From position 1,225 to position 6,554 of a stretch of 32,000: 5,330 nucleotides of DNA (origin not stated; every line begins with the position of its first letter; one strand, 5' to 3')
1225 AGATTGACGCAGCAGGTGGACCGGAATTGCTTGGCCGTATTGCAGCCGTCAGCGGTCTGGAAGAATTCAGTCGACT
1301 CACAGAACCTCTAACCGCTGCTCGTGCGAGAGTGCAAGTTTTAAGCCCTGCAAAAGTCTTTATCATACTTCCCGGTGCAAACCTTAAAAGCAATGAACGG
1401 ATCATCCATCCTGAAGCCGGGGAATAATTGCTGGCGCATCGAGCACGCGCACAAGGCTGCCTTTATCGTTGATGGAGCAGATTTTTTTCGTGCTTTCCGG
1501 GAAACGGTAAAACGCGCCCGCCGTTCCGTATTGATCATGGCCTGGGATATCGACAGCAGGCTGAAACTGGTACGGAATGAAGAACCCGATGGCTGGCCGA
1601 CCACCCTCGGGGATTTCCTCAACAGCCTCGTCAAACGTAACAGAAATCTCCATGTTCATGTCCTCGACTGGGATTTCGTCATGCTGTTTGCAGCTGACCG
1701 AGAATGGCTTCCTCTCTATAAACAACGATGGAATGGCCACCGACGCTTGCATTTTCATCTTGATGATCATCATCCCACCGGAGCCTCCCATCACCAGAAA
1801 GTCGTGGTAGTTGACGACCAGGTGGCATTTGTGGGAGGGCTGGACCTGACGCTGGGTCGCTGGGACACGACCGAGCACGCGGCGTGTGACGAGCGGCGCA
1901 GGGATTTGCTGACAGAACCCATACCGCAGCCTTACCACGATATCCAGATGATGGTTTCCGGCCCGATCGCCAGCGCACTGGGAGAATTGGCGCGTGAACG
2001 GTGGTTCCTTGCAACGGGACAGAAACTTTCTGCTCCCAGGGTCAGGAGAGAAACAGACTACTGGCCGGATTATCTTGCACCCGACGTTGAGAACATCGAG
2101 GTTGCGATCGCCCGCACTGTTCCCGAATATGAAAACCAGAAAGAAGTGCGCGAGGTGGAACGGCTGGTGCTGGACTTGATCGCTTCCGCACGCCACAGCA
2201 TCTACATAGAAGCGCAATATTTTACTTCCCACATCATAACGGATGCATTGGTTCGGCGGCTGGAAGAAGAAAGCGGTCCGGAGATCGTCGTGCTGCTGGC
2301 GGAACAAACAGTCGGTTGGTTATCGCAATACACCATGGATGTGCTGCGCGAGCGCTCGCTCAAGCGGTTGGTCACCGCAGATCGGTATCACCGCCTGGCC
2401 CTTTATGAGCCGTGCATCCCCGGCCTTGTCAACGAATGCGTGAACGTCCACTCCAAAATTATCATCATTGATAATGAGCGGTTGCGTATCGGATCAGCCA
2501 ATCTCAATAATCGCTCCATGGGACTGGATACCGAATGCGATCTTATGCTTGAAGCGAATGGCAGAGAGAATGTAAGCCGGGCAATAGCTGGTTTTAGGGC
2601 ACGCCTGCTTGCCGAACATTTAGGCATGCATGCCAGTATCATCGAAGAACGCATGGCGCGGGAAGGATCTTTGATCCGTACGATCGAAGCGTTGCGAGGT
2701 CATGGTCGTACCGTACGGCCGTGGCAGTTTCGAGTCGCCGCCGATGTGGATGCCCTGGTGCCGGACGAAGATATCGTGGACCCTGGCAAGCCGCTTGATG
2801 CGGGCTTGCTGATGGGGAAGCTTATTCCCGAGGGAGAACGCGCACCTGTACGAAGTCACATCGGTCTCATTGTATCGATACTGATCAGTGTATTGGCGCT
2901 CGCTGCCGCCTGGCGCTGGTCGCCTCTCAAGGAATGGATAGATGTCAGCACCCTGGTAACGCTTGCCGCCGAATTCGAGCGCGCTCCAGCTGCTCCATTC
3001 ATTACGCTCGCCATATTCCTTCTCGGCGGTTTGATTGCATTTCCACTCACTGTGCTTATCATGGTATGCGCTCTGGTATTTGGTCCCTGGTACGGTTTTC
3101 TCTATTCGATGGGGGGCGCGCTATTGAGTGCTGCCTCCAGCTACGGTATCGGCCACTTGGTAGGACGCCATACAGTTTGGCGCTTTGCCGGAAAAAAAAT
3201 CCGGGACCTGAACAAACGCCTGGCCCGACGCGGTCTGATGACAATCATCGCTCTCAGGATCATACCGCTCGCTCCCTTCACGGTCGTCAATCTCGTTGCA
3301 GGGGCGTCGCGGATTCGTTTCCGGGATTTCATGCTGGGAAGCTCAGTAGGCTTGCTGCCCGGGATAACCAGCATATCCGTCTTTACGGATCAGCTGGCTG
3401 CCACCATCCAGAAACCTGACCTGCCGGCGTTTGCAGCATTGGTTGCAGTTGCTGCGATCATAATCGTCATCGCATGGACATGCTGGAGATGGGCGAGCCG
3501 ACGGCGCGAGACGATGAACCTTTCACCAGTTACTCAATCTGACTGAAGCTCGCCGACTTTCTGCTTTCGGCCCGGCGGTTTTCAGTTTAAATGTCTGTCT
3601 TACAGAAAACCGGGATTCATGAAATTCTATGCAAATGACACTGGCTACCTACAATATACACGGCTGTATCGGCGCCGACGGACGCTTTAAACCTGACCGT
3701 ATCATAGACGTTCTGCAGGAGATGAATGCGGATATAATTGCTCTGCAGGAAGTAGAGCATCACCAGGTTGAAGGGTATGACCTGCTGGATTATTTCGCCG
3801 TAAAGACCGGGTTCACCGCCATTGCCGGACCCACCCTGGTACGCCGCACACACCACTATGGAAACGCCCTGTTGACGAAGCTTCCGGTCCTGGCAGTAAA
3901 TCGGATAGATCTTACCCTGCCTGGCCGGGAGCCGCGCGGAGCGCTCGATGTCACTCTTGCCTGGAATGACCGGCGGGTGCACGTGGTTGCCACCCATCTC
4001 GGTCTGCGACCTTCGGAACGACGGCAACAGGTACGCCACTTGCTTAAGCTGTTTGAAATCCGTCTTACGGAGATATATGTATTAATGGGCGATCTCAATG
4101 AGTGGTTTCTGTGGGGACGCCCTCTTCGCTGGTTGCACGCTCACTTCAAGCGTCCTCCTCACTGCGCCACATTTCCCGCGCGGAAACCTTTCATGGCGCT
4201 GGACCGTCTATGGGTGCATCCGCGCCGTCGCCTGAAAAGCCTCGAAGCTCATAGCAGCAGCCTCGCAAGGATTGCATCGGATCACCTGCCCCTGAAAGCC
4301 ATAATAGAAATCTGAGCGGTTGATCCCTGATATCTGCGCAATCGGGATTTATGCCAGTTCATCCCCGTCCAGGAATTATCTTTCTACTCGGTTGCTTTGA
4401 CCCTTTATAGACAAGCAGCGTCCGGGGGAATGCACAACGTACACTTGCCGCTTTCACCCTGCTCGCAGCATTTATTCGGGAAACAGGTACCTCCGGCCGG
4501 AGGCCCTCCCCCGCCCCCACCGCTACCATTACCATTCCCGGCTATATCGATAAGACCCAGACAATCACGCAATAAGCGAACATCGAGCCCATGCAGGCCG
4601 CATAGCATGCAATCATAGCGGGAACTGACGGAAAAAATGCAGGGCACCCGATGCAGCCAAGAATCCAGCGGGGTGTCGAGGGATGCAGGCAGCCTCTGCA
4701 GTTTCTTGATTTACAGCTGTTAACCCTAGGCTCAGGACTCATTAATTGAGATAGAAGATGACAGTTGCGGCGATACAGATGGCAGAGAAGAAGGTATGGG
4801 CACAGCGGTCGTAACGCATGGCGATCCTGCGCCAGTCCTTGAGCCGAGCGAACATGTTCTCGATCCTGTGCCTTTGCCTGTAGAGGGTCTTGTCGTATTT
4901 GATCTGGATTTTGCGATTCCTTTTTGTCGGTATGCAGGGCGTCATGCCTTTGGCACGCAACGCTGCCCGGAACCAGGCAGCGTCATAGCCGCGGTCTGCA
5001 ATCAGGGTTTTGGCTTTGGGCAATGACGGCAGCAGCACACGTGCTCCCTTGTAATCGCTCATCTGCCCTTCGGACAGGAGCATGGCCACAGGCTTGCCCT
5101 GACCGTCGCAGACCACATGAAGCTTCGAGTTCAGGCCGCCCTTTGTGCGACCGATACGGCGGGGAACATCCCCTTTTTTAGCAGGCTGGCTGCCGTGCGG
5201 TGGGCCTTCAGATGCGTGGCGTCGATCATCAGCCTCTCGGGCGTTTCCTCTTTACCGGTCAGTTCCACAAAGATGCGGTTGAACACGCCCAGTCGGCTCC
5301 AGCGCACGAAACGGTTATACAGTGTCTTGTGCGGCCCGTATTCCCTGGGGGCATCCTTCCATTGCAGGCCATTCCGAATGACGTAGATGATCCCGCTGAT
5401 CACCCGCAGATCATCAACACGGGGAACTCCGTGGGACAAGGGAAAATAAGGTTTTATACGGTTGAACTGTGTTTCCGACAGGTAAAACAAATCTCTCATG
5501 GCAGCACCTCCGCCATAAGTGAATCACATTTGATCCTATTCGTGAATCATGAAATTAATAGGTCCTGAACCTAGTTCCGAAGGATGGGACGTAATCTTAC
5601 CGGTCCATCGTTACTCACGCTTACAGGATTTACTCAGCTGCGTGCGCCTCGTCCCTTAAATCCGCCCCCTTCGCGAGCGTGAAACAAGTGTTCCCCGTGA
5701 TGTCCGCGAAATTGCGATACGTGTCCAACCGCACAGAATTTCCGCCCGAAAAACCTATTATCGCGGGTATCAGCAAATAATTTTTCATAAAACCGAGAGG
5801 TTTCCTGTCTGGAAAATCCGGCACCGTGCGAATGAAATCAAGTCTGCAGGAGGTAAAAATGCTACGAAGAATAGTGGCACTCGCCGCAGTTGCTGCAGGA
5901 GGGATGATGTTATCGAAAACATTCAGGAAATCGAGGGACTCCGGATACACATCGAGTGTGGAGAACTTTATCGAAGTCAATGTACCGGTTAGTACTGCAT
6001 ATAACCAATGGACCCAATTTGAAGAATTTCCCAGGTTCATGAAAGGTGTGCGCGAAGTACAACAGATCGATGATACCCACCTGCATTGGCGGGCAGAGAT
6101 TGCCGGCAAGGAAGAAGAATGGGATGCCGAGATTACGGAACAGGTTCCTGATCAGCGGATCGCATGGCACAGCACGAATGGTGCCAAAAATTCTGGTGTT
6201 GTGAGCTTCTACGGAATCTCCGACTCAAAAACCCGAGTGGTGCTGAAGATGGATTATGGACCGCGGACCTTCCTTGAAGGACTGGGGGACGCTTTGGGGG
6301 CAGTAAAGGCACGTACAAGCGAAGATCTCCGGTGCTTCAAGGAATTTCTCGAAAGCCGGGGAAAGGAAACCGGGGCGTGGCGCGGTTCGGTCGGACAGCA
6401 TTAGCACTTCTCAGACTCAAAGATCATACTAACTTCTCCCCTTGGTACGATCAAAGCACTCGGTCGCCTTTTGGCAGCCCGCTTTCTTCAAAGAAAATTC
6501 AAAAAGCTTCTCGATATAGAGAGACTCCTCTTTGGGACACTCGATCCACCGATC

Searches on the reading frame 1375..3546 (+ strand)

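Call 48: search_protein_families(library=pfam, proteins=[window:1375-3546:+], max_evalue=0.00001)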
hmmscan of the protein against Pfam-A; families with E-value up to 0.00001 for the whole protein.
window:1375-3546:+ (723 aa): 3 families
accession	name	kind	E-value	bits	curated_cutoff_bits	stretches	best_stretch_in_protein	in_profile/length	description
PF09335.16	VTT_dom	-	1.6e-24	87.1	33.9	1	556-671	1-121/123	VTT domain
PF13091.12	PLDc_2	-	1e-16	61.4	27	1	266-395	2-118/132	PLD-like domain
PF00614.28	PLDc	-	6.9e-16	57.9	21.9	2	137-159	3-25/28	Phospholipase D Active site motif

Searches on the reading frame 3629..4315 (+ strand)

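Call 48: search_protein_families(library=pfam, proteins=[window:3629-4315:+], max_evalue=0.00001)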
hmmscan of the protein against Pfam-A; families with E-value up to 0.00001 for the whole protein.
window:3629-4315:+ (228 aa): 2 families
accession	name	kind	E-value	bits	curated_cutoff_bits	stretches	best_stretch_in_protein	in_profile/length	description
PF03372.29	Exo_endo_phos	-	2e-20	73.9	24.5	1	6-219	1-225/225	Endonuclease/Exonuclease/phosphatase family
PF23226.1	Exo_endo_phos_PGAP2IP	-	4.3e-11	43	27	1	3-152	4-154/239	PGAP2IP, C-terminal nuclease-like domain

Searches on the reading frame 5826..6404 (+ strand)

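Call 48: search_protein_families(library=pfam, proteins=[window:5826-6404:+], max_evalue=0.00001)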
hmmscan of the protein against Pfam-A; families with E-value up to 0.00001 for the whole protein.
window:5826-6404:+ (192 aa): 1 family
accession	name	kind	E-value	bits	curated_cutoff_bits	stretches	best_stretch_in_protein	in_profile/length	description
PF03364.25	Polyketide_cyc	-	9.9e-22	78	23.4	1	51-169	1-122/126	Polyketide cyclase / dehydrase and lipid transport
